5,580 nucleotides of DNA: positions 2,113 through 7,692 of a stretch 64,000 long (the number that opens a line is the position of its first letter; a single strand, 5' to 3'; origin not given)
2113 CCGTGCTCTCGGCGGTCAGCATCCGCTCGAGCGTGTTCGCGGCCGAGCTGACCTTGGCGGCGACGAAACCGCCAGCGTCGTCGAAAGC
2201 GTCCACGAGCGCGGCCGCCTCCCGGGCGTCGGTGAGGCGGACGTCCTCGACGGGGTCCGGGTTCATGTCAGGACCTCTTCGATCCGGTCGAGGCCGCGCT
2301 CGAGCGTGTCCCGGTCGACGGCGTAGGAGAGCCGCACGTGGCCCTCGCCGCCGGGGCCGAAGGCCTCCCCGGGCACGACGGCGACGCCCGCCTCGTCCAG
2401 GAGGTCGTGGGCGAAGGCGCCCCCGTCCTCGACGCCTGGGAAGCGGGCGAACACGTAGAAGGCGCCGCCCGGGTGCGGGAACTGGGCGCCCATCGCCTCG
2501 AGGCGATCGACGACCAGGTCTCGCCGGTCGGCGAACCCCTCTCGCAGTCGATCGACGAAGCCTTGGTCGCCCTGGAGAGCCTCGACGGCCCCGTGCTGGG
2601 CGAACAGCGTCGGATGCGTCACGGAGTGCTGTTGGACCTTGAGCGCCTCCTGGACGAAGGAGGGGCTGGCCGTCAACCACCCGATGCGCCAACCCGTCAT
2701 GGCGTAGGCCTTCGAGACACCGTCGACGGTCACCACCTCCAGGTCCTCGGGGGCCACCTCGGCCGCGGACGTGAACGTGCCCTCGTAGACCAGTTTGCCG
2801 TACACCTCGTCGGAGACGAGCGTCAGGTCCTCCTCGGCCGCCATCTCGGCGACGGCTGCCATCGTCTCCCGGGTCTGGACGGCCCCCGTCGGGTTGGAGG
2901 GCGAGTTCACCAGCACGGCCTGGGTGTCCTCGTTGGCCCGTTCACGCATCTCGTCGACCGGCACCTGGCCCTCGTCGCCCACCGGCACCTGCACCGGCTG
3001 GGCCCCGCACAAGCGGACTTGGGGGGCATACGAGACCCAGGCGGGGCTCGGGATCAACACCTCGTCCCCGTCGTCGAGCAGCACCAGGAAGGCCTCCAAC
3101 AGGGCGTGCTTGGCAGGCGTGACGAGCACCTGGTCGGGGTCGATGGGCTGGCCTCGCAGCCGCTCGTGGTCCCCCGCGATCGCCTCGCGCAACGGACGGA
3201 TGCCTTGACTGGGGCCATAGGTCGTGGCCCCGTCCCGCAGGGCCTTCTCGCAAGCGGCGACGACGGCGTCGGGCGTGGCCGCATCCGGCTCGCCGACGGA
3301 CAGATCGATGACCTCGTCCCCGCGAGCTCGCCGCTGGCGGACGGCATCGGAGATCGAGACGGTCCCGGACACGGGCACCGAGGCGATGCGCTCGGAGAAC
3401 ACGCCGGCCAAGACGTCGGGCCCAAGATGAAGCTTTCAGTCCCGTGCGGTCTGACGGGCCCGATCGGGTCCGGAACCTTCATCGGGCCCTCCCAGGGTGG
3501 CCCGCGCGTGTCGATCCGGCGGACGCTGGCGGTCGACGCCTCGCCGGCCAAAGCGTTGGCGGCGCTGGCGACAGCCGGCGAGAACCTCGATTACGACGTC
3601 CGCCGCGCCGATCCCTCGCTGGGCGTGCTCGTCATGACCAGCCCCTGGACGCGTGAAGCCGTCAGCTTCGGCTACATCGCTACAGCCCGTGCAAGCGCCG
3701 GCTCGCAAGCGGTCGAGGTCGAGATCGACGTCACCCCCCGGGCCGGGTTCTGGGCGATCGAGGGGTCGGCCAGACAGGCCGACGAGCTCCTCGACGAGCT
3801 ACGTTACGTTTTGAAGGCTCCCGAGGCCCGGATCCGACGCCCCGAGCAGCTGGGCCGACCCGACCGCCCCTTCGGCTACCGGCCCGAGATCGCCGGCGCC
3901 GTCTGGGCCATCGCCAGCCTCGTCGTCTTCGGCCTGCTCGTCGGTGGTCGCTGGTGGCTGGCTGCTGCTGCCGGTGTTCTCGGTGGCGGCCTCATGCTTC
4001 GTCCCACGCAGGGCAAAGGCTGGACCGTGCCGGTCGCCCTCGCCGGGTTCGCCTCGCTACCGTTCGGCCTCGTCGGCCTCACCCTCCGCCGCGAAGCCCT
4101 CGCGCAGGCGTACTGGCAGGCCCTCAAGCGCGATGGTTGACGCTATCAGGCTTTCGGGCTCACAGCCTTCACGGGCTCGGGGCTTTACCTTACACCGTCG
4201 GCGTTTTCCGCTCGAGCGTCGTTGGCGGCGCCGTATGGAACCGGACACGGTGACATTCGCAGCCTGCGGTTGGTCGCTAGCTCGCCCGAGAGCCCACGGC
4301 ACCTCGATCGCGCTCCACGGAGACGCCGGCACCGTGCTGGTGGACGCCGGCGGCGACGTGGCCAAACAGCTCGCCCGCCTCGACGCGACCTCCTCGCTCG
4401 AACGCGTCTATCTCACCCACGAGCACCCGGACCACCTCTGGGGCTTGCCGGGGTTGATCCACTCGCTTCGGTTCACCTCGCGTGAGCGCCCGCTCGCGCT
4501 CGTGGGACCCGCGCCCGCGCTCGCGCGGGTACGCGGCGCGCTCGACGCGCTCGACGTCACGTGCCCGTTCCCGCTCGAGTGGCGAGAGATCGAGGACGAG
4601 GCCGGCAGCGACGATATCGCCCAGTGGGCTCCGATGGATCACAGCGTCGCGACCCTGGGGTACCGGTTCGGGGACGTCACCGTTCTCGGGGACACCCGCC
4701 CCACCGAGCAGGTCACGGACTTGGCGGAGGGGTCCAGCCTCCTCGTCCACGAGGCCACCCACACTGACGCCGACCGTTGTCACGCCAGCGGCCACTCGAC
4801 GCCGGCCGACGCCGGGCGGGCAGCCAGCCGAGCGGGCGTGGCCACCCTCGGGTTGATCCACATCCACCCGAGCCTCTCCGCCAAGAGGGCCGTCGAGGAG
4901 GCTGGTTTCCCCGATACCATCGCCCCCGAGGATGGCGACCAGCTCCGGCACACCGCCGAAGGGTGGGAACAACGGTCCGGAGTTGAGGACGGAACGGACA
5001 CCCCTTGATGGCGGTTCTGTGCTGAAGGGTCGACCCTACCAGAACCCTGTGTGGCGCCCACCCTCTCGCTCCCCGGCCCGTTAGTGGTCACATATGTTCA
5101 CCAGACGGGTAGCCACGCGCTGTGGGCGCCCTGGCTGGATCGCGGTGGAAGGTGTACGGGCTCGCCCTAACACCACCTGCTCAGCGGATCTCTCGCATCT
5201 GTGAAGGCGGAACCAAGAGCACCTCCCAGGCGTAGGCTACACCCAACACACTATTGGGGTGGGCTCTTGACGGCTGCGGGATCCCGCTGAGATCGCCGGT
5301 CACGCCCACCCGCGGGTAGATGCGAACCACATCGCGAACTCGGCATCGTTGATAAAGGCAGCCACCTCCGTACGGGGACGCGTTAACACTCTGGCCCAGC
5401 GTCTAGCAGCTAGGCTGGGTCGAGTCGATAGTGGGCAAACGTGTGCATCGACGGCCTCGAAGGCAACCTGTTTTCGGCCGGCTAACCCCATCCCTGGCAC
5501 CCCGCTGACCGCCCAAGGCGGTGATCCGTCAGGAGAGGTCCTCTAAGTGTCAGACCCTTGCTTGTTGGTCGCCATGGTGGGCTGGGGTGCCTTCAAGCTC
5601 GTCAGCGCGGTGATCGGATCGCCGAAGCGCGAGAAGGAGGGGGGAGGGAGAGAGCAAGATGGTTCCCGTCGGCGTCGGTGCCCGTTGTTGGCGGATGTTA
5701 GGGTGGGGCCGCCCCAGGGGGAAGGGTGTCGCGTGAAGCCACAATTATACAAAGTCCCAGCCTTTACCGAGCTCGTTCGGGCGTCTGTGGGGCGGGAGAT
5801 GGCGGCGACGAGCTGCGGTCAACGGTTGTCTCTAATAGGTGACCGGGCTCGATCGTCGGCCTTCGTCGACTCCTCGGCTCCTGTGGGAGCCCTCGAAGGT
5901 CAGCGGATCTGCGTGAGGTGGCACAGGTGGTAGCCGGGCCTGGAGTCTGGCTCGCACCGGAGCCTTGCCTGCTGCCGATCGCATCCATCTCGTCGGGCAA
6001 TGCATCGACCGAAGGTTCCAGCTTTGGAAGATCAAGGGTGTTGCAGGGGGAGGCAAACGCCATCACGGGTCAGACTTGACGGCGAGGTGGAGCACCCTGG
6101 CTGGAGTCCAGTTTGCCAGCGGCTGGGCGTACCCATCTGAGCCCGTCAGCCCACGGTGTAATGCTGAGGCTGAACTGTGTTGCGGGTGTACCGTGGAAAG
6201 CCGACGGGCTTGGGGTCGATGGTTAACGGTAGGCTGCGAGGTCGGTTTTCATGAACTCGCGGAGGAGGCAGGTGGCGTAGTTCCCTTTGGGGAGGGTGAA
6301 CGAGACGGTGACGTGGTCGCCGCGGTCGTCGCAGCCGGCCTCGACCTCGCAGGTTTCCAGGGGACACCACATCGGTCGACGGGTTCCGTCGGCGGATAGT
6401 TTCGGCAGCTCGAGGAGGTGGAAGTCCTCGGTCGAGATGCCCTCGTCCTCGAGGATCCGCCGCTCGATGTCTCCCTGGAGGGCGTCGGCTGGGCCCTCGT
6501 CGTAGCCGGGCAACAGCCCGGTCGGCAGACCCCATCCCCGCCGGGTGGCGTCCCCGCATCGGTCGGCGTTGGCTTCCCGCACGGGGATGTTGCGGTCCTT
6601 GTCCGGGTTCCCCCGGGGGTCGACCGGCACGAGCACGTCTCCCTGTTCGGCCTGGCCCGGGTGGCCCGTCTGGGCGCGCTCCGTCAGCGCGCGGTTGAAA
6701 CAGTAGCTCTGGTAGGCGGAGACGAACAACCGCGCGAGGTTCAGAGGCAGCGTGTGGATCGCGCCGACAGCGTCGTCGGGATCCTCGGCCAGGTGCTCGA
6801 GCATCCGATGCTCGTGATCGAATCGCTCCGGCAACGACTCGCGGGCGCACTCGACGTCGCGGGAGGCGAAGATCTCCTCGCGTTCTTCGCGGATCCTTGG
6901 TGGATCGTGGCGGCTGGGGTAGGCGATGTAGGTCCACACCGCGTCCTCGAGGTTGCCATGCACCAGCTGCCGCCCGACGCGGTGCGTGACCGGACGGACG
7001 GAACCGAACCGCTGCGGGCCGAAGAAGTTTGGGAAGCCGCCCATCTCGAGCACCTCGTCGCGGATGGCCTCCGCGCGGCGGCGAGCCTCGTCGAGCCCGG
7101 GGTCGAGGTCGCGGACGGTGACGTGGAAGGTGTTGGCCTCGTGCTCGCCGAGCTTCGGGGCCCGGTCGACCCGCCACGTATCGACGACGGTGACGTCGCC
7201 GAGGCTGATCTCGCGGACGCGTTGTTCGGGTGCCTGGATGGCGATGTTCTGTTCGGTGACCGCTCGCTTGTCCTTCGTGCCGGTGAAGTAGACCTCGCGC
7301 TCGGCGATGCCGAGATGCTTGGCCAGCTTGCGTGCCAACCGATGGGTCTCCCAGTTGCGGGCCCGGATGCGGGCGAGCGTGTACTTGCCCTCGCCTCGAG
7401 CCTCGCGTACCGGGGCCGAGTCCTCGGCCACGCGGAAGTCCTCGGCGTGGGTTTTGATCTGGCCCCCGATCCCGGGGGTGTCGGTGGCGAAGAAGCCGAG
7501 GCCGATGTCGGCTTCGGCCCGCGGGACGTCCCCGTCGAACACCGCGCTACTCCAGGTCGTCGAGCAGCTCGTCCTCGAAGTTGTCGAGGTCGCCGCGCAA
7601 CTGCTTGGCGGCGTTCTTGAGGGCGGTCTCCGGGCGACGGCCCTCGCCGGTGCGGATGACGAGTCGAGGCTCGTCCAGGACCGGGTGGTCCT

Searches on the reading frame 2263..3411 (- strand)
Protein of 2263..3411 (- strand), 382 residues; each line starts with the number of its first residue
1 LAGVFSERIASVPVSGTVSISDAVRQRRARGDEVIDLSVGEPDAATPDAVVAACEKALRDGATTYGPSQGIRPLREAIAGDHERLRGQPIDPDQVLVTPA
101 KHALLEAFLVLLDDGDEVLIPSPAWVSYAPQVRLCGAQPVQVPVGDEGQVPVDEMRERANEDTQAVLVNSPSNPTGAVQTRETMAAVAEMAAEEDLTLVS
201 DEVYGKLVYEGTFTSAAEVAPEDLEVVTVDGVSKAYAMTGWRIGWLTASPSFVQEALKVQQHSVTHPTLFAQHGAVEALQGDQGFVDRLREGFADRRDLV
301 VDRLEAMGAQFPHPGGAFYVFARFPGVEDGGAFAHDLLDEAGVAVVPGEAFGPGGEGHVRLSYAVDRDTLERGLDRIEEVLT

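Call 71: search_protein_families(library=pfam, max_evalue=0.001, proteins=[window:2263-3411:-])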
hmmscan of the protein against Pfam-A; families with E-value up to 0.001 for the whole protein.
window:2263-3411:- (382 aa): 2 families
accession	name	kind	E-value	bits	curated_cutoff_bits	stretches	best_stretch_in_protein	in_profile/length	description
PF00155.27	Aminotran_1_2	-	1.8e-64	218.7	19.7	1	33-377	2-361/361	Aminotransferase class I and II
PF01041.23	DegT_DnrJ_EryC1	-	7.9e-07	29.1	19.8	1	98-201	49-145/360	DegT/DnrJ/EryC1/StrS aminotransferase family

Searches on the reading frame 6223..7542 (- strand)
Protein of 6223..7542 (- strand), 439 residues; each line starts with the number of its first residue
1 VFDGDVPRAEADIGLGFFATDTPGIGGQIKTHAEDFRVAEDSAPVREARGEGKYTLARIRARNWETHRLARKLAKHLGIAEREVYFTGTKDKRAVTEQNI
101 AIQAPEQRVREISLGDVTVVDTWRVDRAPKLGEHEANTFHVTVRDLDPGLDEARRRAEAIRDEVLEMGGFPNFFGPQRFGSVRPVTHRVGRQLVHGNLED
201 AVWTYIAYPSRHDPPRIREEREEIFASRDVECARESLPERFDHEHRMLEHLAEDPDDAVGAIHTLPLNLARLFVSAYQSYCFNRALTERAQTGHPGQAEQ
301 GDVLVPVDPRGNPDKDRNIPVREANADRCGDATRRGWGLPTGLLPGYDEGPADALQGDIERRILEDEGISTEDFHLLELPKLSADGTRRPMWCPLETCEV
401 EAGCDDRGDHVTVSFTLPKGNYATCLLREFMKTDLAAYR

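Call 71: search_protein_families(library=pfam, max_evalue=0.001, proteins=[window:6223-7542:-])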
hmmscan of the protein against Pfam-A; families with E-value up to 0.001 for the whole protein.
window:6223-7542:- (439 aa): 1 family
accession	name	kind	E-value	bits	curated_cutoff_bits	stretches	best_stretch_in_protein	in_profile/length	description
PF01142.23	TruD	-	2.8e-123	412.2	27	1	13-430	2-412/412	tRNA pseudouridine synthase D (TruD)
